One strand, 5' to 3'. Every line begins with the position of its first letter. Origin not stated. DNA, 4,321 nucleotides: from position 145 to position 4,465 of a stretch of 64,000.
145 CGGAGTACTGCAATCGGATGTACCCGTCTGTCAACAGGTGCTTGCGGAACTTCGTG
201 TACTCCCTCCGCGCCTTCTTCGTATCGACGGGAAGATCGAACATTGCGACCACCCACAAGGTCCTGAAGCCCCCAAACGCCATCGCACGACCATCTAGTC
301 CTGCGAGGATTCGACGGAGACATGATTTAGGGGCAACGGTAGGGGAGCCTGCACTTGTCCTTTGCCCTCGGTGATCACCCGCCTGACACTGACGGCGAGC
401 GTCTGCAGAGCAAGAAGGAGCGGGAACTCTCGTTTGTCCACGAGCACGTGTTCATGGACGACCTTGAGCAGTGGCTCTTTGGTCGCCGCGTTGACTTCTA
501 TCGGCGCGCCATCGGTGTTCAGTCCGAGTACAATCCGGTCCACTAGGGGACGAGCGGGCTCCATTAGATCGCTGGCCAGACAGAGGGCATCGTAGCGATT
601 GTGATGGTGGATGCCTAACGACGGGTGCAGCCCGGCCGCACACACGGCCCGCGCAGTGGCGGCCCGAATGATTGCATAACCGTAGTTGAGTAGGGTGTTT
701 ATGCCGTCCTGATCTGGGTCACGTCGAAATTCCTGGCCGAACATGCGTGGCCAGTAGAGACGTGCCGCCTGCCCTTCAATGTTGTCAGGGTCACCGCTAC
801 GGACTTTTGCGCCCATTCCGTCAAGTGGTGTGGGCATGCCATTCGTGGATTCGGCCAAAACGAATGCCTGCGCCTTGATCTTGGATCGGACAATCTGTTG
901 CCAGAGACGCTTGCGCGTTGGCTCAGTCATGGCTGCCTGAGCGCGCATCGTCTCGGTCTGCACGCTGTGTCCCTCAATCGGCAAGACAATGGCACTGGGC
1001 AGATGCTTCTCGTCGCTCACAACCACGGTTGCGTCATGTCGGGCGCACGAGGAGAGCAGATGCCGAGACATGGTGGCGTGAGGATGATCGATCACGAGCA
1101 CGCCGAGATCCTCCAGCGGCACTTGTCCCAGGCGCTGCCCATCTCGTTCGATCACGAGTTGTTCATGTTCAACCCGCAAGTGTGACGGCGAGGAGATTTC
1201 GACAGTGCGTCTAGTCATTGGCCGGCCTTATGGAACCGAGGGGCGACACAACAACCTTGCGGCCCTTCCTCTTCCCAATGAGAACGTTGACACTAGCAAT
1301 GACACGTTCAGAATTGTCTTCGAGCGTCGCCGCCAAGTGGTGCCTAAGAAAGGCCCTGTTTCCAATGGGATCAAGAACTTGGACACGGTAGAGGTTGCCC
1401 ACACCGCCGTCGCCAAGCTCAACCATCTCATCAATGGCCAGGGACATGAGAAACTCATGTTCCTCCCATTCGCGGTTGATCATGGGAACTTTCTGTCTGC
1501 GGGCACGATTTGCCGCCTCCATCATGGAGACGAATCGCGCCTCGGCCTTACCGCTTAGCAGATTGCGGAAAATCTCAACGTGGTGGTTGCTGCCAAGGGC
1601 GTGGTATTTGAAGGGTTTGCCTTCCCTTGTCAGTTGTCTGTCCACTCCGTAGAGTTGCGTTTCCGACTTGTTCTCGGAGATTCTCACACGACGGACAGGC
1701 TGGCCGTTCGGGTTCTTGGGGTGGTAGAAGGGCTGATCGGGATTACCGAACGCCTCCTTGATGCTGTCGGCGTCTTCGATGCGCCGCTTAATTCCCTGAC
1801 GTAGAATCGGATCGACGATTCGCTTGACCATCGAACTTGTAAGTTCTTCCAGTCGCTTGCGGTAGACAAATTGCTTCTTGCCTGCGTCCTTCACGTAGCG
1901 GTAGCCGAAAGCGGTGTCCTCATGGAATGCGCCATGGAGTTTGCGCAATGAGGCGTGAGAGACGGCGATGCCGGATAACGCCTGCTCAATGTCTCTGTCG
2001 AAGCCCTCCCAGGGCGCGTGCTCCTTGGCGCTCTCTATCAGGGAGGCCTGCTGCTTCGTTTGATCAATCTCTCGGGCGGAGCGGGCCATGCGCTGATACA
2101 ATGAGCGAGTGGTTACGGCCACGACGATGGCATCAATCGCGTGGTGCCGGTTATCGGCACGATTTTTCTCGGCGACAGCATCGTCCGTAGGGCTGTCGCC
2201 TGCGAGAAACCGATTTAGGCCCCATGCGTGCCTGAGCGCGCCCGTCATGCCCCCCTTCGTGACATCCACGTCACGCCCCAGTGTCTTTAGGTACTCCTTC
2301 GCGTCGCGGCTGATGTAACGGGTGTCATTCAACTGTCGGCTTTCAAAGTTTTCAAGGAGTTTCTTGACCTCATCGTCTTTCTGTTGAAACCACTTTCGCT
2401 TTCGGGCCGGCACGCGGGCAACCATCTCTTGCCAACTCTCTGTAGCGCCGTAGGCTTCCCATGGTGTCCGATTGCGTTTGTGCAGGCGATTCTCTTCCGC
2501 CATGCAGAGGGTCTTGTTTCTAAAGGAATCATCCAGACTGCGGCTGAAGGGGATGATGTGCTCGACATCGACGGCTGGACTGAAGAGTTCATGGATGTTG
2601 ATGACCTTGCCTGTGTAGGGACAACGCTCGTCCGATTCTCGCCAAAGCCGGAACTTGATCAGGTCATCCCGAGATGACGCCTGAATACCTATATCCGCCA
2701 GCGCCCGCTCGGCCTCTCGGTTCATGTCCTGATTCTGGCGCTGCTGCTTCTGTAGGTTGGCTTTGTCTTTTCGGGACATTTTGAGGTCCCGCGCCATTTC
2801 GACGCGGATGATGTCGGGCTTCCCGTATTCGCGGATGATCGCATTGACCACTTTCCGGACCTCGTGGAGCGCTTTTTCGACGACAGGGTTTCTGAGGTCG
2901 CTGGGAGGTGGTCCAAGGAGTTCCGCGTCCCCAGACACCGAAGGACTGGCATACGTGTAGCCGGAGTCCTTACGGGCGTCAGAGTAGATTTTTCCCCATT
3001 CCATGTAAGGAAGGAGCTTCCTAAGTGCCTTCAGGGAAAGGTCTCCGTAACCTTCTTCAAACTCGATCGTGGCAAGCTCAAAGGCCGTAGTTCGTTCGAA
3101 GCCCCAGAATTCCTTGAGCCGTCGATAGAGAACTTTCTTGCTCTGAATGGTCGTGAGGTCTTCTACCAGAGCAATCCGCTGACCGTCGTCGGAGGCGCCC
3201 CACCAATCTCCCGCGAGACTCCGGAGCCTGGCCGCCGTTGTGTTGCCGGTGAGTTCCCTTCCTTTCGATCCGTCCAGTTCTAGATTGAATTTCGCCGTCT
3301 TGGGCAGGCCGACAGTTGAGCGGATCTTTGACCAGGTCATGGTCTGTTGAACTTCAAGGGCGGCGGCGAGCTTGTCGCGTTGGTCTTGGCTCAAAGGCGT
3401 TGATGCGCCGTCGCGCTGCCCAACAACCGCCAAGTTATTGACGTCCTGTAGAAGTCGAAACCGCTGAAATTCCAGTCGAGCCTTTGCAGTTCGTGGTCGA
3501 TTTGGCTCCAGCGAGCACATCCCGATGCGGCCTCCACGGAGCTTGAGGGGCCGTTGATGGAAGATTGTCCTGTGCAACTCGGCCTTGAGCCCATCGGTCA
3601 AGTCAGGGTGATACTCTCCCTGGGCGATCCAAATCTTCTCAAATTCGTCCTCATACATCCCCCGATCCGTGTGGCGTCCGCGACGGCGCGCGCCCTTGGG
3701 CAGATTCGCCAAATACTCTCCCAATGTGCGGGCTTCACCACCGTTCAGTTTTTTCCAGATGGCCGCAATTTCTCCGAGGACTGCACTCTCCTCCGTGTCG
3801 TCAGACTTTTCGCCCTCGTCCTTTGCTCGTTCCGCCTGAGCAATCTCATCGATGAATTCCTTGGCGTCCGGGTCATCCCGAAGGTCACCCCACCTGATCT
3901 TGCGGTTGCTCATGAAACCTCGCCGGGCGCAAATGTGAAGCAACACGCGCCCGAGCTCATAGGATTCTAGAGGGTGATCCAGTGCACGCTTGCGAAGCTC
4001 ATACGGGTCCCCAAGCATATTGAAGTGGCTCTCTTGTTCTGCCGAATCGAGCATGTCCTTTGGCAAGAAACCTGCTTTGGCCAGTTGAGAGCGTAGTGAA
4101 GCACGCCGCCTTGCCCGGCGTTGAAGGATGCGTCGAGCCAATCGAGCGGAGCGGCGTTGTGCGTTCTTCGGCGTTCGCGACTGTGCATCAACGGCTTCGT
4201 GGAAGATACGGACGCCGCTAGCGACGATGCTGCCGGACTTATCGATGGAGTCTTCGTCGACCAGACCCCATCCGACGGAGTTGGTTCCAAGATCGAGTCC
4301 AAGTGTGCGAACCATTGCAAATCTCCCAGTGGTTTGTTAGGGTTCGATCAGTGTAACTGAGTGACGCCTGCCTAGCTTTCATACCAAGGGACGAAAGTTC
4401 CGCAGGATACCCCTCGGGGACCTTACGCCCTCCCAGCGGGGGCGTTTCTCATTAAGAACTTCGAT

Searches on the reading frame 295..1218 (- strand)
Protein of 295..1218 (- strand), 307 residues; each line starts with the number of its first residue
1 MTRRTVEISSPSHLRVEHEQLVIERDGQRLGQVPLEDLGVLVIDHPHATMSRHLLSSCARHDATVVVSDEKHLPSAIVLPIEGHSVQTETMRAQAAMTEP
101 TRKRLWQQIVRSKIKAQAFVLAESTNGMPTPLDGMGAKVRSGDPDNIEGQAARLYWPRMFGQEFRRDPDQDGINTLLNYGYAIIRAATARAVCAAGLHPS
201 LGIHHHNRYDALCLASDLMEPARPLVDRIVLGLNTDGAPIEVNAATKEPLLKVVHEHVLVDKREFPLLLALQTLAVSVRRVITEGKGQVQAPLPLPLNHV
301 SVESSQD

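Call 6: search_protein_families(library=pfam, proteins=[window:295-1218:-], max_evalue=0.1)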
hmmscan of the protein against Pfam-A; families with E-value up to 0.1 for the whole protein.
window:295-1218:- (307 aa): 1 family
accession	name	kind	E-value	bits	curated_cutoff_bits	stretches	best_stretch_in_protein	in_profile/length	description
PF01867.21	Cas_Cas1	-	2.3e-34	119.3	22.3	1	11-233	7-249/283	CRISPR associated protein Cas1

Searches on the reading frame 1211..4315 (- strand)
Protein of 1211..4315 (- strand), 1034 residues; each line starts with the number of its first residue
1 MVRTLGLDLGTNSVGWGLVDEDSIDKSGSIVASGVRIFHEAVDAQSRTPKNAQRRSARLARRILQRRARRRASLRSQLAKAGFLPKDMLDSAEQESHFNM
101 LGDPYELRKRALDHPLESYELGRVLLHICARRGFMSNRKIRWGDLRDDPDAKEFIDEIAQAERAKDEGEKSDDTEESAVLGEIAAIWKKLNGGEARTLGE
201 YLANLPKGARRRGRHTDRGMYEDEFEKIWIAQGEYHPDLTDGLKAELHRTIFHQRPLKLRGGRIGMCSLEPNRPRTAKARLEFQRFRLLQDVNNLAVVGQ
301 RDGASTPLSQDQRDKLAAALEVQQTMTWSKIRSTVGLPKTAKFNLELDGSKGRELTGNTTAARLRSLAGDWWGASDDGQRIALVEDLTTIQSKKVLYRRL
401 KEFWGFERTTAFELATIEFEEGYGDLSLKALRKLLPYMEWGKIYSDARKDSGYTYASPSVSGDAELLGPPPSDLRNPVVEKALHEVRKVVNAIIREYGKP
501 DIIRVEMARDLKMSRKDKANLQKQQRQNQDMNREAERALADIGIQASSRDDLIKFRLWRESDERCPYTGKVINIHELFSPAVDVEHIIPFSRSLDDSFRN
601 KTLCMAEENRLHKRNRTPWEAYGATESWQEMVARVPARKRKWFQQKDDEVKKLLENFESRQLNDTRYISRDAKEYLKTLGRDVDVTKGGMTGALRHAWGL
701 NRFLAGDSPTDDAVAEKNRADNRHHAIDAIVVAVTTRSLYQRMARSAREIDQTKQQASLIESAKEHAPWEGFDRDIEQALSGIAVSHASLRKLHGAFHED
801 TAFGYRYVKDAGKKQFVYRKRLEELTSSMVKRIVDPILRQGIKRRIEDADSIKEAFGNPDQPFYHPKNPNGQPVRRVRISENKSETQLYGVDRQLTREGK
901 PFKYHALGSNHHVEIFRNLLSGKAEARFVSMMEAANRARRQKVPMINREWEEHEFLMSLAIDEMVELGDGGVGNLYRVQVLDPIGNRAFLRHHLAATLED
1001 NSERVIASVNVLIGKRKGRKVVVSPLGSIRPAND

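Call 6: search_protein_families(library=pfam, proteins=[window:1211-4315:-], max_evalue=0.1)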
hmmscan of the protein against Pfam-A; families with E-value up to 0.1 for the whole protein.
window:1211-4315:- (1034 aa): 6 families
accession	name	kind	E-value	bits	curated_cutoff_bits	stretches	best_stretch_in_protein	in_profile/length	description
PF18541.7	RuvC_III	-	1.1e-23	84.6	26.2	1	655-793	4-178/179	RuvC endonuclease subdomain 3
PF13395.12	HNH_4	-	9.4e-23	80.4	22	1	565-619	1-54/54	HNH endonuclease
PF18470.6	Cas9_a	-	7e-14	52.5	26.9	1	262-449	5-207/221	Cas9 alpha-helical lobe domain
PF24038.1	DUF7347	-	0.016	15.8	27.6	0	309-348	9-50/77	Domain of unknown function (DUF7347)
PF02920.21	Integrase_DNA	-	0.042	14.2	27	0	799-824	21-46/70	DNA binding domain of tn916 integrase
PF12319.13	TryThrA_C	-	0.046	13.6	22.8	1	625-678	10-63/216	Tryptophan-Threonine-rich plasmodium antigen C terminal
